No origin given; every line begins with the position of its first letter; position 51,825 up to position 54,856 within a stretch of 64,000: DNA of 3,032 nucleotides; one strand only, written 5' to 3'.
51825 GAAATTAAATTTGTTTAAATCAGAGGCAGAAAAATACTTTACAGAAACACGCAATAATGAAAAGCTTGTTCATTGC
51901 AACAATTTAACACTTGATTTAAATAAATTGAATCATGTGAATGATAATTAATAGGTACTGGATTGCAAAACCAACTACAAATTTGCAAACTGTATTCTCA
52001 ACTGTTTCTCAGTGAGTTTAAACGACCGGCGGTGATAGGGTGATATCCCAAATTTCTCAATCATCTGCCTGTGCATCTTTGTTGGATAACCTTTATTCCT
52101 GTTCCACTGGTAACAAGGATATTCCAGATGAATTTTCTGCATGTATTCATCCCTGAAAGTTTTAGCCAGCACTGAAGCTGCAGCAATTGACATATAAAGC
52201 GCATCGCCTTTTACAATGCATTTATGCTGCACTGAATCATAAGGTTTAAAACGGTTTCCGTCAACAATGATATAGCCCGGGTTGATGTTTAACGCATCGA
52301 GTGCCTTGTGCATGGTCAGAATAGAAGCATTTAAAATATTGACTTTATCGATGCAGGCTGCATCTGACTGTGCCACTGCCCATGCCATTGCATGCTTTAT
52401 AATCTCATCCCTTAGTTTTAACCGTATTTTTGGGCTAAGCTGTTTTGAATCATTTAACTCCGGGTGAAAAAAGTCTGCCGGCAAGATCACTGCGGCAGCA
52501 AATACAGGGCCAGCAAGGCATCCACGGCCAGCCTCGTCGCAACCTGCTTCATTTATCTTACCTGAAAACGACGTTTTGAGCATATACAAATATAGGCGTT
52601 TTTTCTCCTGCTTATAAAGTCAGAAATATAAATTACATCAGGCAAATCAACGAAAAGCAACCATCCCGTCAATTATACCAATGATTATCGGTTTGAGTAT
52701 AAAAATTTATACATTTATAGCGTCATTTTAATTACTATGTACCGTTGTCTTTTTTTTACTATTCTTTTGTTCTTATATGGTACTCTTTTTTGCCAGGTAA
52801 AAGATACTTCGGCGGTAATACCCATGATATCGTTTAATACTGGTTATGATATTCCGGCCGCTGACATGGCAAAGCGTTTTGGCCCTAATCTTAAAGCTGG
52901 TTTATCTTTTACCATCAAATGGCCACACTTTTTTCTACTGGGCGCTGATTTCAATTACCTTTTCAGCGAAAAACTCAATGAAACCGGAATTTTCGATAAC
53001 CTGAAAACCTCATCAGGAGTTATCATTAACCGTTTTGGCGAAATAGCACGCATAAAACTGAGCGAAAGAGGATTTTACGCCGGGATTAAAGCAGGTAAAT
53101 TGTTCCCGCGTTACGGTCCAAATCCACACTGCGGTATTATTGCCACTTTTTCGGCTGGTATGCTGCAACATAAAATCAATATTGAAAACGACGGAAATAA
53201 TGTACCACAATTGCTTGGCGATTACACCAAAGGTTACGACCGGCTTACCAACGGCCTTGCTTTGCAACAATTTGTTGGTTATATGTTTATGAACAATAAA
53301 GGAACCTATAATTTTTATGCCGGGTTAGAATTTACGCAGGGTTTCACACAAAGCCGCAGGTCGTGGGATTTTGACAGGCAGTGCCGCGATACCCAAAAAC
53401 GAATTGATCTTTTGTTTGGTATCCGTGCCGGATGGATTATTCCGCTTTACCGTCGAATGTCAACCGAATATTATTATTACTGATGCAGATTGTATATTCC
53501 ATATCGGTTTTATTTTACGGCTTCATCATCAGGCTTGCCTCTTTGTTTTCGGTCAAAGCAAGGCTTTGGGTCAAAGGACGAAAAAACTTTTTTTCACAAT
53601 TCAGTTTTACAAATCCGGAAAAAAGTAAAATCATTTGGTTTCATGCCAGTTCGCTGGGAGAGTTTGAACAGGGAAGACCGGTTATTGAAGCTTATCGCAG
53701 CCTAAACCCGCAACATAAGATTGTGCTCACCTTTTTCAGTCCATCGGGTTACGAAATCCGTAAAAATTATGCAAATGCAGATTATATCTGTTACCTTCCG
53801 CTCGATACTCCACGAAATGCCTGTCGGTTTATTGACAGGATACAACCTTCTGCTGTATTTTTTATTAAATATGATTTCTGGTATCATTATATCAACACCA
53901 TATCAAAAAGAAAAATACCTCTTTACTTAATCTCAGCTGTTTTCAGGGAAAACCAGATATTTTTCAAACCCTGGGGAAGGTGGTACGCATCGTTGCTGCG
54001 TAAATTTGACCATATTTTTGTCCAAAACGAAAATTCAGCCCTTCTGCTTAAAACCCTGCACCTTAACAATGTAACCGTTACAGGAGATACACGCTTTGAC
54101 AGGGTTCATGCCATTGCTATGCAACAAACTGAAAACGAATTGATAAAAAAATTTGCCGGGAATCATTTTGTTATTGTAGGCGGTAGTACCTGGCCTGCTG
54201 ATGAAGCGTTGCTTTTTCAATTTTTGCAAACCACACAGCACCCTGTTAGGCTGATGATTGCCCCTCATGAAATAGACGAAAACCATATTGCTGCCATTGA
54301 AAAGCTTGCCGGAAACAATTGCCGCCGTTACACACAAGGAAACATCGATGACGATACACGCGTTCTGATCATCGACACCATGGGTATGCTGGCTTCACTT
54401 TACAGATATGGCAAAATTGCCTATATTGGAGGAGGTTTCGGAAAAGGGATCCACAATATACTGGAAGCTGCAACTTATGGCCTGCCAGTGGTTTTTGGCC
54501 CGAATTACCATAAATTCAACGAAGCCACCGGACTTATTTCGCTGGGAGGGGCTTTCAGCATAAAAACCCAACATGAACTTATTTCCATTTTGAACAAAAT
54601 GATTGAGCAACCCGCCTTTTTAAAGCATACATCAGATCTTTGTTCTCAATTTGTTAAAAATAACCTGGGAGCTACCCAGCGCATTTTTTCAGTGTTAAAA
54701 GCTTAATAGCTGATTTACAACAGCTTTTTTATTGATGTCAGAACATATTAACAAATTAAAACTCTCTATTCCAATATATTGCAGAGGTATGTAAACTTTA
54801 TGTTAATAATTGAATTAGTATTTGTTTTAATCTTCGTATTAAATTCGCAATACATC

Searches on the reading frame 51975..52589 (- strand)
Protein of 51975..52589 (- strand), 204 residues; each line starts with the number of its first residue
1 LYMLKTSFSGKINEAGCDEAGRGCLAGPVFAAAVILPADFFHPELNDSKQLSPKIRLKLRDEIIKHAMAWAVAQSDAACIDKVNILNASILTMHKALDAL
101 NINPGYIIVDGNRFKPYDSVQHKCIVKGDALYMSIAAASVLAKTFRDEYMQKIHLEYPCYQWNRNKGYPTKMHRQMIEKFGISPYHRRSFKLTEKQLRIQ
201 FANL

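Call 7: search_protein_families(library=pfam, proteins=[window:51975-52589:-], max_evalue=0.001)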
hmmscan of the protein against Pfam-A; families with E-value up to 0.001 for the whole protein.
window:51975-52589:- (204 aa): 1 family
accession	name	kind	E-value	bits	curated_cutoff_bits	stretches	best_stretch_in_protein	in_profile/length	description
PF01351.25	RNase_HII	-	4.3e-38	131.7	25.8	1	15-192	1-198/199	Ribonuclease HII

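Call 16: find_related_loci(query=window:51978-52589:-, collection=genome_contigs, flank=10000)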
Query window:51978-52589:- (204 aa) in genome_contigs; peptide patterns used: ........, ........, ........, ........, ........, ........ (x = any residue, [..] = any of these).
54 stretches matched a pattern; 34 encode a relative of the query (tblastn E <= 1e-3); 34 distinct loci.
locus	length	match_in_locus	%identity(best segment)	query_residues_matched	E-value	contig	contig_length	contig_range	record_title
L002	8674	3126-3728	66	1-201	3e-87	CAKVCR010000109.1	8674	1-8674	MAG: uncultured Odoribacter sp. isolate REFINED_METABAT215_TOP10_CONTIGS_1500_ASSEMBLY_K77_MERGED__Hadza_MoBio_hadza-A-D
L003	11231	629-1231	65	1-201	3e-85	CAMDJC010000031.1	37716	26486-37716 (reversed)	MAG: uncultured Odoribacter sp. isolate ERR1606221_bin.9_metaWRAP_v1.3_MAG genome assembly, contig: ERZ10552303.416, who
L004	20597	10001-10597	62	3-201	6e-83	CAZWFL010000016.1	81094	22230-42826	MAG TPA_asm: uncultured Rikenellaceae bacterium isolate SRP241326_co4_176 genome assembly, contig: NODE_500_length_81094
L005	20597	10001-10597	61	3-201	5e-82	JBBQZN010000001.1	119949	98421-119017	MAG: Bacteroidales bacterium isolate Co_metawrap_2229 Cmw_2229_k141_18576923_length_119949_cov_38.9987, whole genome sho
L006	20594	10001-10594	62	3-201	3e-80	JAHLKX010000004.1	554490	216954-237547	MAG: Bacteroidetes bacterium isolate MAG39 NODE_56_length_554490_cov_1402.138427, whole genome shotgun sequence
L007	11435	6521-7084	65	3-190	2e-80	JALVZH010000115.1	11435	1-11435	MAG: Bacteroidales bacterium isolate T10_metabat1_scaf2bin.002 T10_NODE_2254_length_11435_cov_5.784047, whole genome sho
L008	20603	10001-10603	60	1-201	4e-79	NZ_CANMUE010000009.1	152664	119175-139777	Uncultured Polaribacter sp. isolate 2B2-77.fasta NODE_9, whole genome shotgun sequence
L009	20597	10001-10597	60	3-201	2e-78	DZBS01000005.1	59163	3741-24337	MAG TPA_asm: Draconibacterium orientale isolate SulCav_PC08_66_30_11 SulCav_PC08-66_181_length_59163_cov_7.480307, whole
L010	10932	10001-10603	60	3-203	9e-77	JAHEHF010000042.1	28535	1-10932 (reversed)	MAG: Flavobacteriaceae bacterium isolate Ww436 NODE_1980_length_28535_cov_6.507813, whole genome shotgun sequence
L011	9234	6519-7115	58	3-201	7e-77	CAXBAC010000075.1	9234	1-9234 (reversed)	MAG TPA_asm: uncultured Polaribacter sp. isolate ERR599365_concoct_63 genome assembly, contig: ERZ2772625.3060, whole ge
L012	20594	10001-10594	59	3-201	7e-76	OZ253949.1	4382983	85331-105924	MAG: Parvicellaceae bacterium isolate 06e1b965-8529-4e92-b1e1-f71056b100d9 genome assembly, chromosome: 1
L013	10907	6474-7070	60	3-201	6e-76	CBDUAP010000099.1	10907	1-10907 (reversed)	MAG TPA_asm: uncultured Flavobacteriaceae bacterium isolate ERR2431951_concoct_1 genome assembly, contig: ERZ23879989.22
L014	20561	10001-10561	60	14-201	6e-76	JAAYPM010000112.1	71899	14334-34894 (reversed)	MAG: Bacteroidales bacterium isolate AS22ysBPME_225 197522_AS22, whole genome shotgun sequence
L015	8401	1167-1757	60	3-199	5e-75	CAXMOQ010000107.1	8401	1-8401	MAG: uncultured Flavobacteriaceae bacterium isolate 07C-BC-St03_bin.28.strict genome assembly, contig: NODE_107_length_8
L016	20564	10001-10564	60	14-201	7e-74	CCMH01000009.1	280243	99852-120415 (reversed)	Weeksella sp. FF8 genome assembly Weeksella massiliensis, contig contig00009, whole genome shotgun sequence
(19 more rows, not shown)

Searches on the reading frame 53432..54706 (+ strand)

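Call 7: search_protein_families(library=pfam, proteins=[window:53432-54706:+], max_evalue=0.001)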
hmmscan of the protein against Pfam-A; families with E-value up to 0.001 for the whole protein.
window:53432-54706:+ (424 aa): 1 family
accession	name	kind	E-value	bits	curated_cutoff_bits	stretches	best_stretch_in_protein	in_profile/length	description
PF04413.22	Glycos_transf_N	-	1.4e-47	162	23.9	1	54-224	4-179/179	3-Deoxy-D-manno-octulosonic-acid transferase (kdotransferase)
